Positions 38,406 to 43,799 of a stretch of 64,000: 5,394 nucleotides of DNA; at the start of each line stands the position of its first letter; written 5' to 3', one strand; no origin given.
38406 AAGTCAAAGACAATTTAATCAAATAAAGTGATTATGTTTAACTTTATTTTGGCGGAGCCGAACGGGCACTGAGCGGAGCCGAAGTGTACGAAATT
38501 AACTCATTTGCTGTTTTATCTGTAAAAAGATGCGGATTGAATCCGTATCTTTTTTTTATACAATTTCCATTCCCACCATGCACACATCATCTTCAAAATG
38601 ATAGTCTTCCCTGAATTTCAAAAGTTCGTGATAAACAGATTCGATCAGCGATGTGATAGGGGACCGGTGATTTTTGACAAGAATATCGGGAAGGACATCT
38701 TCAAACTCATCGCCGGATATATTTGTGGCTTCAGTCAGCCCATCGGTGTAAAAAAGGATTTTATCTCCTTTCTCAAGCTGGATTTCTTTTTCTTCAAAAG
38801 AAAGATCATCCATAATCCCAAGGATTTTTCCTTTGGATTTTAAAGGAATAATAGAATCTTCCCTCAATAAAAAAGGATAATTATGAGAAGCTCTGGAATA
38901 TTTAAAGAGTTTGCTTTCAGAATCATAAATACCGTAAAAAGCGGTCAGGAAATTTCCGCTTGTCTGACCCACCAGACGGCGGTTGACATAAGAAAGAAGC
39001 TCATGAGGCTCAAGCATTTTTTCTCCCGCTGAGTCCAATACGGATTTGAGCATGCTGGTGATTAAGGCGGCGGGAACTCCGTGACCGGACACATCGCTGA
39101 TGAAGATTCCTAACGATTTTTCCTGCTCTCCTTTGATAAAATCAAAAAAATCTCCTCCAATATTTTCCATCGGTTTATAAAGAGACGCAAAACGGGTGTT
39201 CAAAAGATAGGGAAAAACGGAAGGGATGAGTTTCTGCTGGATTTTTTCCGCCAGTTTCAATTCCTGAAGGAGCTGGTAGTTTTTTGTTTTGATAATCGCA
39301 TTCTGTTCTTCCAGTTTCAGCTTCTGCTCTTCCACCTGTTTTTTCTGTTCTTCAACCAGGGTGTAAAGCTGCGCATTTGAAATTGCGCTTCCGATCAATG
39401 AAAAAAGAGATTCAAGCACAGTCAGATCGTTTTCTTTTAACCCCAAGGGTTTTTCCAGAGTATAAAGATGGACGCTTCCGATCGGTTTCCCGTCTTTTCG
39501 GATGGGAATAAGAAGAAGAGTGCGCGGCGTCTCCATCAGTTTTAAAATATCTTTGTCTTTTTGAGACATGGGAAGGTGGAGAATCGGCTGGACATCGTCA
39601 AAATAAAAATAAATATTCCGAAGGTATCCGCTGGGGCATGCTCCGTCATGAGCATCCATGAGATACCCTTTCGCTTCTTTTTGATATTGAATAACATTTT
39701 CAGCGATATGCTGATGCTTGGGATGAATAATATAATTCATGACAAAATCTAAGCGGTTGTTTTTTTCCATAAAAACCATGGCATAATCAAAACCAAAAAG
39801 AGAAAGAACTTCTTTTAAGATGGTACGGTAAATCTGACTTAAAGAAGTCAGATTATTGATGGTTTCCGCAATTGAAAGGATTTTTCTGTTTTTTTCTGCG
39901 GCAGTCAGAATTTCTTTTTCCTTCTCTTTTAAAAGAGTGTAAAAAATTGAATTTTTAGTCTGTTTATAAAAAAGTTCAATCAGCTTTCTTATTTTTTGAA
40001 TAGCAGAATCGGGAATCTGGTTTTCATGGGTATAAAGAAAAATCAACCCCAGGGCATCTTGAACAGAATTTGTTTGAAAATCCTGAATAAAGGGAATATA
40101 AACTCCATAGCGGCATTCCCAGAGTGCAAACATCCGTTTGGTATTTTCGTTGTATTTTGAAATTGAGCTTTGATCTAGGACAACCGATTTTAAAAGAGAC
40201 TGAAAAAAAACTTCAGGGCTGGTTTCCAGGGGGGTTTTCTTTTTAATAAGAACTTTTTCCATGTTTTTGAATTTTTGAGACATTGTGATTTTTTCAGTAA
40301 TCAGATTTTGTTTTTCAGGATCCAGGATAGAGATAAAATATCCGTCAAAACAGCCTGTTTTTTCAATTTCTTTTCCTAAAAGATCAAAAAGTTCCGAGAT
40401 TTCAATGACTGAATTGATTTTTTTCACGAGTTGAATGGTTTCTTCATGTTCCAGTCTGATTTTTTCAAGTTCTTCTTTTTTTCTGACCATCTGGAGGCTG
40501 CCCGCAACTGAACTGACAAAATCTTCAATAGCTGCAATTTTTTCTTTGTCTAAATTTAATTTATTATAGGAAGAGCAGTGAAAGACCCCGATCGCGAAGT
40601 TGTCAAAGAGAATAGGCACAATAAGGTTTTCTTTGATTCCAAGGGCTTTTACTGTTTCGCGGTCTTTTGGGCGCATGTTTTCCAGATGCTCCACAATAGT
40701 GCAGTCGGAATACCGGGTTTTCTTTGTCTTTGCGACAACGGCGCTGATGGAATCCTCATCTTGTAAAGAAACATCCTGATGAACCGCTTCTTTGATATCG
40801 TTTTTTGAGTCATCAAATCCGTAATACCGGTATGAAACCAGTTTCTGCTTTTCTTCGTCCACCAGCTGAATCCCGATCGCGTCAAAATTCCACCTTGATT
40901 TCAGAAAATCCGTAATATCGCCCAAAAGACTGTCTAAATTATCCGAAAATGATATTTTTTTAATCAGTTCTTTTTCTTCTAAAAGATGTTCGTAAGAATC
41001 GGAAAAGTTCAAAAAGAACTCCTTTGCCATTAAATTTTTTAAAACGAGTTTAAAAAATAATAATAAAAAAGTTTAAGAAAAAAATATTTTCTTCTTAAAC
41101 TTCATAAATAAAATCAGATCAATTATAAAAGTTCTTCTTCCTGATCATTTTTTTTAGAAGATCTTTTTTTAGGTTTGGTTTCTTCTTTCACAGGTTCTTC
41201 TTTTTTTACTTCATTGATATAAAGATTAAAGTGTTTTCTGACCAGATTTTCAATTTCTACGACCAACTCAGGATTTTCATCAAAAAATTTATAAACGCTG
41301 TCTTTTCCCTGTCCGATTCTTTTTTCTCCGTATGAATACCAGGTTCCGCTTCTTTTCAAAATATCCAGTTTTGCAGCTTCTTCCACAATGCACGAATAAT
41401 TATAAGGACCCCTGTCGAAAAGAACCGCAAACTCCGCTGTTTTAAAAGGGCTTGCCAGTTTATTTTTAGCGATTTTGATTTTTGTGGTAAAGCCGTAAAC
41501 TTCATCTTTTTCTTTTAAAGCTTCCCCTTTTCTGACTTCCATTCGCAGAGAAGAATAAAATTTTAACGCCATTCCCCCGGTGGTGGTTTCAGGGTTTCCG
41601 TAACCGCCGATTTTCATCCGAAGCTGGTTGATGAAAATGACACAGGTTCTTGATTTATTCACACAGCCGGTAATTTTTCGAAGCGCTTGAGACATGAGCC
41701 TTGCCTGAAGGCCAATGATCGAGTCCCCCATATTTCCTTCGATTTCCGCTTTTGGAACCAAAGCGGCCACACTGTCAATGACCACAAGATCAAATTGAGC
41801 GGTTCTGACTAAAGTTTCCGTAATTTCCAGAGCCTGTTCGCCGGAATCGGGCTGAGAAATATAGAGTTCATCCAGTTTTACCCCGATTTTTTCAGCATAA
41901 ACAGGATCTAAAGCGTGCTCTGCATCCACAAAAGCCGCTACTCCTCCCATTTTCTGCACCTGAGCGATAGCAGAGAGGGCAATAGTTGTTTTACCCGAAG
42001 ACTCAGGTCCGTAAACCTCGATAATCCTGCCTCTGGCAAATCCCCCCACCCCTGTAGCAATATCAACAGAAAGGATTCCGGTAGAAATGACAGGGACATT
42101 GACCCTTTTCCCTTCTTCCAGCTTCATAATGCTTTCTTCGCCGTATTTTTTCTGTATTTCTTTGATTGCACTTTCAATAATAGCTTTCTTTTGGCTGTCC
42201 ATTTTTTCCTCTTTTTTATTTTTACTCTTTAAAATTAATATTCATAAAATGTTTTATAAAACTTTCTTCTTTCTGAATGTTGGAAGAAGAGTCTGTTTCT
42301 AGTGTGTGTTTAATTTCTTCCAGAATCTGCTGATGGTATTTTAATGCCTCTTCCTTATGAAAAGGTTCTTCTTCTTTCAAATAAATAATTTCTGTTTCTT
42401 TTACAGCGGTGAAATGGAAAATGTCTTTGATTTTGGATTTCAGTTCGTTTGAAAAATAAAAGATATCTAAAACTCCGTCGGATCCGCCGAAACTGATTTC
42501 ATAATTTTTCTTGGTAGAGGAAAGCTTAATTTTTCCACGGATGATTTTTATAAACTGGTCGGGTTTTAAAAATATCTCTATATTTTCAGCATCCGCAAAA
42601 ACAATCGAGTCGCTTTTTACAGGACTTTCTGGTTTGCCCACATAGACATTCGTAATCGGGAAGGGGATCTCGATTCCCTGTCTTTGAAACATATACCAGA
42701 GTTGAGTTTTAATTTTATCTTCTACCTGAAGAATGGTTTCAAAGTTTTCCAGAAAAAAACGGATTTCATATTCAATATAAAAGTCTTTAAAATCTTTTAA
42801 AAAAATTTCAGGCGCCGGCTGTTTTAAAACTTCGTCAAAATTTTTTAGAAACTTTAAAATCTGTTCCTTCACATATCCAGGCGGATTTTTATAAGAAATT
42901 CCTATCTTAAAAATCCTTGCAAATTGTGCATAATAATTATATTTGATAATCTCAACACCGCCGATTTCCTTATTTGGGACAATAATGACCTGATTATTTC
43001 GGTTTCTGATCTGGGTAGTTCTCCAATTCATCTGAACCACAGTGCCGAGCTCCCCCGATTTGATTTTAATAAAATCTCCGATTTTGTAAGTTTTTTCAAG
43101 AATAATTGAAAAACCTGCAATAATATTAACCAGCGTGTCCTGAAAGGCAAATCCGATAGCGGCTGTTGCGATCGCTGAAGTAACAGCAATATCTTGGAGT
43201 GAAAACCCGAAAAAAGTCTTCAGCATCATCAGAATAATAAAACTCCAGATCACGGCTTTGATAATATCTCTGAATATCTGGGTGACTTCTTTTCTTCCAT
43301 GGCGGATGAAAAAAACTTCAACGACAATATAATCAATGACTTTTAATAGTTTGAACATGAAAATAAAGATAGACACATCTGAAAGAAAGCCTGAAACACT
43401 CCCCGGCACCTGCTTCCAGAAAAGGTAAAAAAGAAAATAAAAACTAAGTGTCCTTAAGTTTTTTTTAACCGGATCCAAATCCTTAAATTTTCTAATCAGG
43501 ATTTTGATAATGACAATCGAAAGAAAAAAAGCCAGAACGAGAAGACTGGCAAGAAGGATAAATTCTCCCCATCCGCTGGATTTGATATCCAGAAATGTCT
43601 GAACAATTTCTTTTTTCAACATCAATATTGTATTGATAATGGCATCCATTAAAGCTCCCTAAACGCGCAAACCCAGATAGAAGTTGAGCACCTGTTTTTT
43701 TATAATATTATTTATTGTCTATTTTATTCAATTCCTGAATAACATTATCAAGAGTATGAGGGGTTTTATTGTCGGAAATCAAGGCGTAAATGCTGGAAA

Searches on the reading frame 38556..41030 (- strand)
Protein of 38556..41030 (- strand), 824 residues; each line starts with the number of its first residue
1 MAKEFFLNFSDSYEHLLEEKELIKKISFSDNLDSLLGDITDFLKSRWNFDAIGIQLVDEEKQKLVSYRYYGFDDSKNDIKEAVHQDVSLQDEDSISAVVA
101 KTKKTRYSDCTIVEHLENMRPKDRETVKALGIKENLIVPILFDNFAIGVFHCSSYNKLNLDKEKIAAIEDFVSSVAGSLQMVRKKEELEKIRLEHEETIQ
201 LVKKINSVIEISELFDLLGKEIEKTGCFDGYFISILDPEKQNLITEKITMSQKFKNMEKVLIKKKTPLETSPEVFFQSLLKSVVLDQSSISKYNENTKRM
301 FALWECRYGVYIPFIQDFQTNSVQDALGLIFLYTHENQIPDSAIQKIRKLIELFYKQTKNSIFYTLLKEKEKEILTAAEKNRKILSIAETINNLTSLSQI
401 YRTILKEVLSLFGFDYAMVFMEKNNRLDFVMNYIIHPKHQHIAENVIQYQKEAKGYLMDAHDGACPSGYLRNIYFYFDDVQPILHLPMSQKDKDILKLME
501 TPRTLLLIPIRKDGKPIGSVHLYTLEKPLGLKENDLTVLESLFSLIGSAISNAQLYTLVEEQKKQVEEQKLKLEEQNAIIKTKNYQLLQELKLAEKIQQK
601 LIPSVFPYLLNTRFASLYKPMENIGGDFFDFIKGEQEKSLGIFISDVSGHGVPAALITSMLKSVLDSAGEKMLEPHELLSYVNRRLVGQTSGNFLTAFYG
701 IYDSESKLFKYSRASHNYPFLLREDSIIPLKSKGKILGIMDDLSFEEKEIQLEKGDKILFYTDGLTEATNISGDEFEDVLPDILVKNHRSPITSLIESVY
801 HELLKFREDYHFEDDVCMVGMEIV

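Call 43: search_protein_families(library=pfam, proteins=[window:38556-41030:-], max_evalue=0.0001)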
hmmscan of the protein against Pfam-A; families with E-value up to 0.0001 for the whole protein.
window:38556-41030:- (824 aa): 3 families
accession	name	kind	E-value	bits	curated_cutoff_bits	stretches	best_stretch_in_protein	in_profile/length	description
PF07228.17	SpoIIE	-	6.5e-44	150.6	25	1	637-822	2-190/192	Stage II sporulation protein E (SpoIIE)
PF13185.12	GAF_2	-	1.7e-15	57.8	28.6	2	396-550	3-135/136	GAF domain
PF01590.32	GAF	-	1.2e-11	45.7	22.4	1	397-550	2-133/133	GAF domain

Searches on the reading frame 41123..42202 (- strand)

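Call 66: search_protein_families(library=pfam, proteins=[window:41123-42202:-], max_evalue=0.0001)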
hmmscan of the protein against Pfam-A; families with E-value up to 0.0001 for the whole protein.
window:41123-42202:- (359 aa): 6 families
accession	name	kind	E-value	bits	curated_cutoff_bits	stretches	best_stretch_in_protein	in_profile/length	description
PF00154.27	RecA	-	2.7e-121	404.4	27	1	8-265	2-260/262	recA bacterial DNA recombination protein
PF21096.2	RecA_C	-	4.6e-20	71.9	27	1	271-325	2-56/57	RecA C-terminal domain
PF08423.17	Rad51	-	5e-09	36.2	22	1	32-228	1-214/244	Rad51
PF06745.19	ATPase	-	7.3e-06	26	26.6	1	40-197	2-167/231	KaiC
PF13479.12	AAA_24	-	3.1e-05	24.4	27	1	61-151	5-79/195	AAA domain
PF01637.24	ATPase_2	-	6.6e-05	23.3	33.2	0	59-192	21-117/225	ATPase domain predominantly from Archaea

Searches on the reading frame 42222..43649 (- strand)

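Call 66: search_protein_families(library=pfam, proteins=[window:42222-43649:-], max_evalue=0.0001)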
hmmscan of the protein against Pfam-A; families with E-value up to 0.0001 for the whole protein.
window:42222-43649:- (475 aa): 2 families
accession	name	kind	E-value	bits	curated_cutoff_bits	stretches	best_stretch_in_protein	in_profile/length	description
PF00924.24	MS_channel_2nd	-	2.5e-16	60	20.2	1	172-234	2-63/68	Mechanosensitive ion channel, beta-domain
PF21082.3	MS_channel_3rd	-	2.7e-09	37.8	21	1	247-328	3-88/88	Mechanosensitive ion channel MscS, C-terminal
